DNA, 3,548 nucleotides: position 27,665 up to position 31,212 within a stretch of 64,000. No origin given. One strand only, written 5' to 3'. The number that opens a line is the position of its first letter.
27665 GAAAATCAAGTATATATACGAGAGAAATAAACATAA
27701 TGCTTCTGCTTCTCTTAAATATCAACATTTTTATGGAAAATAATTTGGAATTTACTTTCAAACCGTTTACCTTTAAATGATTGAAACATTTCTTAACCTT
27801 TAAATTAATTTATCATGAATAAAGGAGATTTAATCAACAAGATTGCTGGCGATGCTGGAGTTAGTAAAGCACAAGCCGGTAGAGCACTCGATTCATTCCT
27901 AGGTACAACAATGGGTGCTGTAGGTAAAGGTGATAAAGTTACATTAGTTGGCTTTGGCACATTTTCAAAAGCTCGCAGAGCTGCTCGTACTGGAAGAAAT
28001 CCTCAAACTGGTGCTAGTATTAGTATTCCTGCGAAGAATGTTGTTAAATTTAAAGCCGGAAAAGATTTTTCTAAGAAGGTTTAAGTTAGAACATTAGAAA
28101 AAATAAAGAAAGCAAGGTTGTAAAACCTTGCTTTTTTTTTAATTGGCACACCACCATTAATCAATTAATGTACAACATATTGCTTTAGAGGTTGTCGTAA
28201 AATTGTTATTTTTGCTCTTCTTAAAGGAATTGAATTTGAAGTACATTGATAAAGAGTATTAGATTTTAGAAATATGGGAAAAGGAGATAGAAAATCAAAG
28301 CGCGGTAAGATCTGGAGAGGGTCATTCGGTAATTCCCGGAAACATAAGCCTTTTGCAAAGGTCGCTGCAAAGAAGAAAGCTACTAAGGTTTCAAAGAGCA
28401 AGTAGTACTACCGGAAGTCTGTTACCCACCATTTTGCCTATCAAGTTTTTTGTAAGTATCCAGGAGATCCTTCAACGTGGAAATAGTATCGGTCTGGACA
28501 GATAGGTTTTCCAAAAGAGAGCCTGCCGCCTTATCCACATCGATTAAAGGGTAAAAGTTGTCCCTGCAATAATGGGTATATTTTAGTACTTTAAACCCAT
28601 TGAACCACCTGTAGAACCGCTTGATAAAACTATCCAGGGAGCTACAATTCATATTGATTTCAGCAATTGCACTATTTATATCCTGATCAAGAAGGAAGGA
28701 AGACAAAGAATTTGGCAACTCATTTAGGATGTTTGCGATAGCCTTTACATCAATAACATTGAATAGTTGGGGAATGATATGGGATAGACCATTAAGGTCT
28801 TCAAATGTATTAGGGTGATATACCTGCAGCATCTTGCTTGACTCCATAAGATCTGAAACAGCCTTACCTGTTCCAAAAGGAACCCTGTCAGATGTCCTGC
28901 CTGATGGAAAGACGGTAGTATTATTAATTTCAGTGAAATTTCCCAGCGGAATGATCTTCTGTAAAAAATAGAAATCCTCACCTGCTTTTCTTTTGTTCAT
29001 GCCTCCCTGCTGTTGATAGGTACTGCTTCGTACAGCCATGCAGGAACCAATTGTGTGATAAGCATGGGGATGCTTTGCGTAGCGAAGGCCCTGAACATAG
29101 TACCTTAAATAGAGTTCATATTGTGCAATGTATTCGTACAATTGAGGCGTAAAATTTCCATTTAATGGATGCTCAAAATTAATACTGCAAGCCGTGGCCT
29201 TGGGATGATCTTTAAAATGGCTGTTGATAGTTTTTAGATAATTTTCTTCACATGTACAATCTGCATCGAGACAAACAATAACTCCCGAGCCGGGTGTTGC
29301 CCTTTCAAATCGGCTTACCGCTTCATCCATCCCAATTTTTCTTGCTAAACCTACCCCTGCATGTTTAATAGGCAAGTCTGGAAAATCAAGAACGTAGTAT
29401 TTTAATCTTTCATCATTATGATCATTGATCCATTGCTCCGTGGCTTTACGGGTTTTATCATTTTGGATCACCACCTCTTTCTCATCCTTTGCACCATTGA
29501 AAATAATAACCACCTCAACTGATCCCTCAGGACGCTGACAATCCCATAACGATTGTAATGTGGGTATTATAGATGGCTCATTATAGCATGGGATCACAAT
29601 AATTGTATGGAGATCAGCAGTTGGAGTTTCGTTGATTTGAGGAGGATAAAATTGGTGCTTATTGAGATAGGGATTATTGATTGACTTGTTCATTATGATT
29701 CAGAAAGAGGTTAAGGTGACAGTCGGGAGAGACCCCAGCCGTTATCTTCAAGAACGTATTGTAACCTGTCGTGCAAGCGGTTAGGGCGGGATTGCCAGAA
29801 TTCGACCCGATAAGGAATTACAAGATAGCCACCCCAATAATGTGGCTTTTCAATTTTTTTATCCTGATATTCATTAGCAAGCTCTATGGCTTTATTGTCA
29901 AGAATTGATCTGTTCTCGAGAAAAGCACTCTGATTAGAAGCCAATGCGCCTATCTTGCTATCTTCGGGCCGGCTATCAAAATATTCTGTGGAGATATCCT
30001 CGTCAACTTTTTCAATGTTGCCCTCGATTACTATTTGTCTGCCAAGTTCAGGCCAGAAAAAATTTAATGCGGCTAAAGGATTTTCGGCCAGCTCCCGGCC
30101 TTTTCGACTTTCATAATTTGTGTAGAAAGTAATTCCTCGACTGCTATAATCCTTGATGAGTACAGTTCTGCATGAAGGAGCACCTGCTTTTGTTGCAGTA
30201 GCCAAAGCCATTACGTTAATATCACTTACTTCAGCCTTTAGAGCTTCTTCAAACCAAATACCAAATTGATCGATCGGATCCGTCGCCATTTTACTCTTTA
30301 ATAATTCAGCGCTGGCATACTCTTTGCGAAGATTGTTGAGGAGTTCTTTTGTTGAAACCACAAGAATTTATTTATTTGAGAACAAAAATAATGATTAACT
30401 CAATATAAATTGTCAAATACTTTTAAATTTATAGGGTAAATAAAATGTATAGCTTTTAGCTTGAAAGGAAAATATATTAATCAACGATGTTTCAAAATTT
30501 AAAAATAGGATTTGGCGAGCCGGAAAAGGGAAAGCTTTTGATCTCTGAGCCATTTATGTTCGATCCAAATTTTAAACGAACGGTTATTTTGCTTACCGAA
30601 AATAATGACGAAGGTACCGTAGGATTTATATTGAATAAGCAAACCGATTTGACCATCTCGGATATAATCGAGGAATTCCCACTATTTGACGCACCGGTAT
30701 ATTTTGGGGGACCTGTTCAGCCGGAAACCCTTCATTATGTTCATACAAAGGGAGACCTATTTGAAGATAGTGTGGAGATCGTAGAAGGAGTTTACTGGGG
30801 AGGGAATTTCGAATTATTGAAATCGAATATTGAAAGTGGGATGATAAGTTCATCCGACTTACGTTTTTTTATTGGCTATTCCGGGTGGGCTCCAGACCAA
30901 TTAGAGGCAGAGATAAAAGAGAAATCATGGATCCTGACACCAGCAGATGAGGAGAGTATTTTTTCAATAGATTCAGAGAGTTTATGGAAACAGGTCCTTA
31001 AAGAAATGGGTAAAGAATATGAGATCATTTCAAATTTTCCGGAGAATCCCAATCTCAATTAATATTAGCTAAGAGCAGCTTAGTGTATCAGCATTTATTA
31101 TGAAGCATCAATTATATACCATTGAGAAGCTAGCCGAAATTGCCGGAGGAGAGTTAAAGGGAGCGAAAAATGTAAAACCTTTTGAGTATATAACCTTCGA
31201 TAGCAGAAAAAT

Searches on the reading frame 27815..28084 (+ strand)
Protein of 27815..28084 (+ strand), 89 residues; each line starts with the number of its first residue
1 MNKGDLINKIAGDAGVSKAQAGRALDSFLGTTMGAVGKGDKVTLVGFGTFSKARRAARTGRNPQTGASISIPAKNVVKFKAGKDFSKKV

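Call 6: search_protein_families(library=pfam, proteins=[window:27815-28084:+], max_evalue=1)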
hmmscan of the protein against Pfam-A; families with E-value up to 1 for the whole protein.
window:27815-28084:+ (89 aa): 2 families
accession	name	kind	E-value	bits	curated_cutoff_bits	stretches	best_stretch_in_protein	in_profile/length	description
PF00216.26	Bac_DNA_binding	-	2.2e-31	108.4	22.4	1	1-89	1-89/90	Bacterial DNA-binding protein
PF18291.6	HU-HIG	-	0.00043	20.8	26.2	1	5-88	36-117/125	HU domain fused to wHTH, Ig, or Glycine-rich motif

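Call 7: search_protein_families(library=ncbifam, proteins=[window:27815-28084:+], max_evalue=1)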
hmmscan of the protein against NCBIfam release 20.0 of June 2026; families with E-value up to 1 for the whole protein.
window:27815-28084:+ (89 aa): 8 families
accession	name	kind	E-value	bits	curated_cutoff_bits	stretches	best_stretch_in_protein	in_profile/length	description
NF007945.0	PRK10664.1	equivalog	1.4e-29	102.5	157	1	1-86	1-86/90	nucleoid-associated protein HU-beta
NF008023.0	PRK10753.1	equivalog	1.3e-23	83.2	162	1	1-85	1-85/90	nucleoid-associated protein HU-alpha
NF001222.0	PRK00199.1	equivalog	4.8e-19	68.4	115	1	1-89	1-90/95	integration host factor subunit beta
NF001401.0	PRK00285.1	equivalog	9.9e-19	67.4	111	1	2-89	7-94/103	integration host factor subunit alpha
TIGR00988.1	hip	equivalog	2.4e-18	66.3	119.95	1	1-86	1-87/94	integration host factor subunit beta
TIGR00987.1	himA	equivalog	3.9e-14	52.8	120.25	1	3-88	4-89/96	integration host factor subunit alpha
NF047480.1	Lepto_Lp29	subfamily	0.019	14.9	75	1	36-84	30-77/212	Lp29 family lipoprotein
NF012196.1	Ig_like_ice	domain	0.18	11.7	50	1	7-45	31-69/108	Ig-like domain-containing protein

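Call 11: find_encoding_contigs(protein=window:27815-28084:+, flank=10000)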
Protein window:27815-28084:+ (89 aa): no gene with exactly this product is on record in the collection.

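Call 43: find_related_loci(query=window:27815-28084:+, collection=metagenome_contigs, flank=6000)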
Query window:27815-28084:+ (89 aa) in metagenome_contigs; peptide patterns used: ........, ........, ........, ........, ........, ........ (x = any residue, [..] = any of these).
600 stretches matched a pattern (row limit reached: there are more); 534 encode a relative of the query (tblastn E <= 1e-3); the best 80 are kept; 80 distinct loci.
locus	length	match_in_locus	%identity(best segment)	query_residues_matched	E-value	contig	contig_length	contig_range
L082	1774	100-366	75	1-89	4e-40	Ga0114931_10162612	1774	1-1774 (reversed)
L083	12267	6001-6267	73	1-89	5e-39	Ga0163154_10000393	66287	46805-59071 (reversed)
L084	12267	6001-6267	71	1-89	1e-36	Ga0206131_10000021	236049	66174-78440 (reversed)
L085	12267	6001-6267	67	1-89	3e-36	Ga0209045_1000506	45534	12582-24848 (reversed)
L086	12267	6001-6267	71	1-89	9e-36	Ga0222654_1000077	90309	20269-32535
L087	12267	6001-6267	71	1-89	1e-35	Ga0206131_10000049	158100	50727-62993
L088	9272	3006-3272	69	1-89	5e-34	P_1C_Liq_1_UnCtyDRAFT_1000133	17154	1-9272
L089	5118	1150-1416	64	1-89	2e-33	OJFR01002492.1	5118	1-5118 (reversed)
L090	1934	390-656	67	1-89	3e-33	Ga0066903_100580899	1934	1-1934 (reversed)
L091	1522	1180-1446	67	1-89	9e-34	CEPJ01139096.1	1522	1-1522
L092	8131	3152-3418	60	1-89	4e-33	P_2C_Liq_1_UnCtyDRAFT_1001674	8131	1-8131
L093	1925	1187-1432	68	1-82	5e-33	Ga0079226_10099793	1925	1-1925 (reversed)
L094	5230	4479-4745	63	1-89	1e-32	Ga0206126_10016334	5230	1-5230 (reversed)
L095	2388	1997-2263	63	1-89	1e-32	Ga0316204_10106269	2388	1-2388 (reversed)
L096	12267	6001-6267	63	1-89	1e-32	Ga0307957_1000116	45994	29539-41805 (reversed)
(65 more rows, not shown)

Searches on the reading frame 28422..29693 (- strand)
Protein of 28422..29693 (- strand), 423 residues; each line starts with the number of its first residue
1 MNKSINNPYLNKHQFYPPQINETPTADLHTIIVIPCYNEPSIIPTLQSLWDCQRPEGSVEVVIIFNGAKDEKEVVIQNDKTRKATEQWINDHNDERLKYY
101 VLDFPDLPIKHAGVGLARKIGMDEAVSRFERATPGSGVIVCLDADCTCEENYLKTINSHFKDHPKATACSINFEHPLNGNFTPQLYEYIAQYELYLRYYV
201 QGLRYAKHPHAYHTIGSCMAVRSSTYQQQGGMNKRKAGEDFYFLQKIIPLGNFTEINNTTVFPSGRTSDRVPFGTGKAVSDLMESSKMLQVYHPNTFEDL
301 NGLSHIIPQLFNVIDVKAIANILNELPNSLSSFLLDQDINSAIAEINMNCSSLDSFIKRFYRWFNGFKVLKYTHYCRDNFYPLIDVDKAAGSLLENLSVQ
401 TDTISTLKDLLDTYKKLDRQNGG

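Call 6: search_protein_families(library=pfam, proteins=[window:28422-29693:-], max_evalue=1)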
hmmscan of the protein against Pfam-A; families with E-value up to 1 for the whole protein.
window:28422-29693:- (423 aa): 5 families
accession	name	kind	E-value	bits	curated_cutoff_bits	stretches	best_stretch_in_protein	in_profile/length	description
PF00535.33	Glycos_transf_2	-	5e-13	49.8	23.3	1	32-225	2-163/168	Glycosyl transferase family 2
PF13632.12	Glyco_trans_2_3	-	1.9e-07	31.6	27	1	138-367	1-143/198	Glycosyl transferase family group 2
PF13641.12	Glyco_tranf_2_3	-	0.00025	21.6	27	1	31-236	4-183/230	Glycosyltransferase like family 2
PF13506.12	Glyco_transf_21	-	0.0039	17.1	21.7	1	138-234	33-122/174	Glycosyl transferase family 21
PF08755.16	YccV-like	-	0.14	12.9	22.8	0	136-194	17-76/101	Hemimethylated DNA-binding protein YccV like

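Call 7: search_protein_families(library=ncbifam, proteins=[window:28422-29693:-], max_evalue=1)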
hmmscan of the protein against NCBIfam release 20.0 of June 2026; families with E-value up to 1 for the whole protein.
window:28422-29693:- (423 aa): 6 families
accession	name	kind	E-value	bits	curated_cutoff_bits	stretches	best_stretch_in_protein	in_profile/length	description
TIGR04283.1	glyco_like_mftF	equivalog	2.2e-05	24.2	182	2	139-265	76-186/221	TIGR04283 family arsenosugar biosynthesis glycosyltransferase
TIGR03937.1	PgaC_IcaA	equivalog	4.6e-05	22.6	422.3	1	25-90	41-106/407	poly-beta-1,6-N-acetyl-D-glucosamine synthase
NF038302.1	EPS_HpsE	equivalog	0.0002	20.4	300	1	32-192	5-142/307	hormogonium polysaccharide biosynthesis glycosyltransferase HpsE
NF041875.1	EPS_EpsD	equivalog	0.0049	16.3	370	1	32-84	3-56/325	exopolysaccharide biosynthesis glycosyltransferase EpsD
TIGR03472.1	HpnI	equivalog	0.0063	15.4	310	1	137-261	128-249/373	bacteriohopanetetrol glucosamine biosynthesis glycosyltransferase HpnI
TIGR03030.1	CelA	equivalog_domain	0.15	10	699.1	1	13-83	120-188/714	UDP-forming cellulose synthase catalytic subunit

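Call 12: find_encoding_contigs(protein=window:28422-29693:-, flank=10000)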
Protein window:28422-29693:- (423 aa): no gene with exactly this product is on record in the collection.

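Call 59: find_homologous_proteins(query=window:28422-29693:-, max_evalue=1e-30)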
Query window:28422-29693:- (423 aa): 7931 proteins with E <= 1e-30 among 8000 candidates; the best 120 are listed.
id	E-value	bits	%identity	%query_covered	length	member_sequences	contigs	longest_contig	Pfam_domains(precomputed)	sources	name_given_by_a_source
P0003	6.4e-293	989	100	100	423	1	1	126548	PF13632.13,PF00535.33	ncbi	-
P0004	1.3e-140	487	53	97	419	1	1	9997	PF00535.33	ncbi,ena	-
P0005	2.9e-135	470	50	98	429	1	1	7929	PF00535.33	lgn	-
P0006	1.0e-132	461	51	98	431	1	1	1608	PF13632.13,PF00535.33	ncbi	-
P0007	6.3e-132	459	50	97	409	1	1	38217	PF13632.13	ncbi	-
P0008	2.1e-131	457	50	97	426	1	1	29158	PF13632.13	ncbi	-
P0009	2.9e-131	456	51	95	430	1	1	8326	PF13632.13,PF00535.33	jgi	jgi:glycosyltransferase involved in cell wall biosynthesis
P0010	3.1e-131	456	52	96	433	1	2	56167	PF13632.13,PF00535.33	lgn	-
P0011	4.3e-131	456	50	96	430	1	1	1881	PF13632.13,PF00535.33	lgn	-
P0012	4.8e-131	456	51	98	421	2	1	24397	PF13632.13,PF00535.33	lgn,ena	-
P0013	5.1e-131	456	51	96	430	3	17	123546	PF13632.13,PF00535.33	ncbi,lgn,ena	-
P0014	5.6e-131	456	52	98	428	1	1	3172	PF13641.13,PF00535.33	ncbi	-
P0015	6.4e-131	455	50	97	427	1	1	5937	PF00535.33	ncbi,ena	-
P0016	7.5e-131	455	51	99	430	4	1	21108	PF13632.13,PF00535.33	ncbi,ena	-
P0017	1.3e-130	454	50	99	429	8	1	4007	PF13632.13,PF00535.33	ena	-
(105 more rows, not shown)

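Call 60: find_encoding_contigs(protein=P0003, flank=10000)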
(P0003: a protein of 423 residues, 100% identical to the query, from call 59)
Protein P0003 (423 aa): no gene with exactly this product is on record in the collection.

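Call 61: list_cluster_members(proteins=[P0003, window:26314-27384:-, window:26314-27426:-, window:27815-28081:+])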
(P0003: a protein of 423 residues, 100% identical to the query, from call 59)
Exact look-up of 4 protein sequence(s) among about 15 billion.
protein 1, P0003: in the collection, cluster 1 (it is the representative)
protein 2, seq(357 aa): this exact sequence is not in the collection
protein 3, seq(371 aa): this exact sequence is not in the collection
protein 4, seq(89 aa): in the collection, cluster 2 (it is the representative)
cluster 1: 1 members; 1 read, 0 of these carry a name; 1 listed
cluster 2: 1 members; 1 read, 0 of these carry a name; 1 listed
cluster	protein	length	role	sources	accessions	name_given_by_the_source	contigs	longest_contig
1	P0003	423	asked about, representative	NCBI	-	-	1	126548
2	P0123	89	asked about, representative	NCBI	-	-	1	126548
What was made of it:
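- The exact protein is absent from the protein collection although its neighbours HU and GT2 are present (call 61).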

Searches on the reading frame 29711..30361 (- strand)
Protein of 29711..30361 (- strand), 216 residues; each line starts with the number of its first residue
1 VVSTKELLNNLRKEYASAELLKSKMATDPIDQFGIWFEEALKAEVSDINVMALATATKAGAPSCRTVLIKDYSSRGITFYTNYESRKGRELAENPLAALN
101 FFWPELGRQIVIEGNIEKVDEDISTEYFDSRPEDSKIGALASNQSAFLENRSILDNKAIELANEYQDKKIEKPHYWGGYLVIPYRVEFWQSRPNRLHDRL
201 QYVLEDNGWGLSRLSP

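Call 6: search_protein_families(library=pfam, proteins=[window:29711-30361:-], max_evalue=1)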
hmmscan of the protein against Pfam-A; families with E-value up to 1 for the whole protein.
window:29711-30361:- (216 aa): 4 families
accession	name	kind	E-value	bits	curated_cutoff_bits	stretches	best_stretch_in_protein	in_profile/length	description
PF01243.27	PNPOx_N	-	1.1e-21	77.8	28.1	1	37-155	1-110/120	Pyridoxamine 5'-phosphate oxidase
PF10590.14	PNP_phzG_C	-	1.3e-18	67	27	1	176-216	1-42/42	Pyridoxine 5'-phosphate oxidase C-terminal dimerisation region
PF12766.13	Pyridox_oxase_2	-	1.8e-07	32.1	26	1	37-117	8-97/100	Pyridoxamine 5'-phosphate oxidase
PF16242.11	Pyrid_ox_like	-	0.21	11.5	28.8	1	40-122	5-88/149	Pyridoxamine 5'-phosphate oxidase like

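Call 7: search_protein_families(library=ncbifam, proteins=[window:29711-30361:-], max_evalue=1)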
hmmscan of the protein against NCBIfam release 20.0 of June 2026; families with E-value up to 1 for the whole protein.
window:29711-30361:- (216 aa): 6 families
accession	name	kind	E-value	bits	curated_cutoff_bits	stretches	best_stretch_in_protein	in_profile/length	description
NF004231.0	PRK05679.1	subfamily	6.6e-79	264.3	129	1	8-216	5-213/213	pyridoxal 5'-phosphate synthase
TIGR00558.3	pdxH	equivalog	3.8e-74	248.4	180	1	28-216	1-190/190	pyridoxamine 5'-phosphate oxidase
NF038138.1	phena_PhzG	equivalog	1.8e-48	165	270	1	27-216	18-206/206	phenazine biosynthesis FMN-dependent oxidase PhzG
TIGR04026.2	PPOX_FMN_cyano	equivalog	5.5e-08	32.9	220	1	49-215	22-190/191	Npun_F5749 family FMN-dependent PPOX-type flavoprotein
TIGR03618.1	Rv1155_F420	subfamily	4.6e-05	23.6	79.05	1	49-123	9-84/127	TIGR03618 family F420-dependent PPOX class oxidoreductase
TIGR03667.1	Rv3369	hypoth_equivalog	0.0019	18.2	125.3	1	43-123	9-89/130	TIGR03667 family PPOX class F420-dependent oxidoreductase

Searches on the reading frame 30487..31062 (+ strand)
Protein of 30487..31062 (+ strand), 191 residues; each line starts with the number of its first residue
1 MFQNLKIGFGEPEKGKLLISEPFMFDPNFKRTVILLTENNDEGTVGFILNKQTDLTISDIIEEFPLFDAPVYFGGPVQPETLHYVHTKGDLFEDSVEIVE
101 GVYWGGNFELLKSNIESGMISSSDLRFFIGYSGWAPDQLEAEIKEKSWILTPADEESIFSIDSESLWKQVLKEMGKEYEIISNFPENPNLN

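Call 23: search_protein_families(library=pfam, proteins=[window:30487-31062:+], max_evalue=0.001)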
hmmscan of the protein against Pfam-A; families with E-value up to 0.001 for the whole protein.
window:30487-31062:+ (191 aa): 1 family
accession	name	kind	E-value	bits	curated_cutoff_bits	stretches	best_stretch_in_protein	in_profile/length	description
PF02622.21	DUF179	-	6.5e-48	163.1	27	1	22-175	1-157/157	AlgH-like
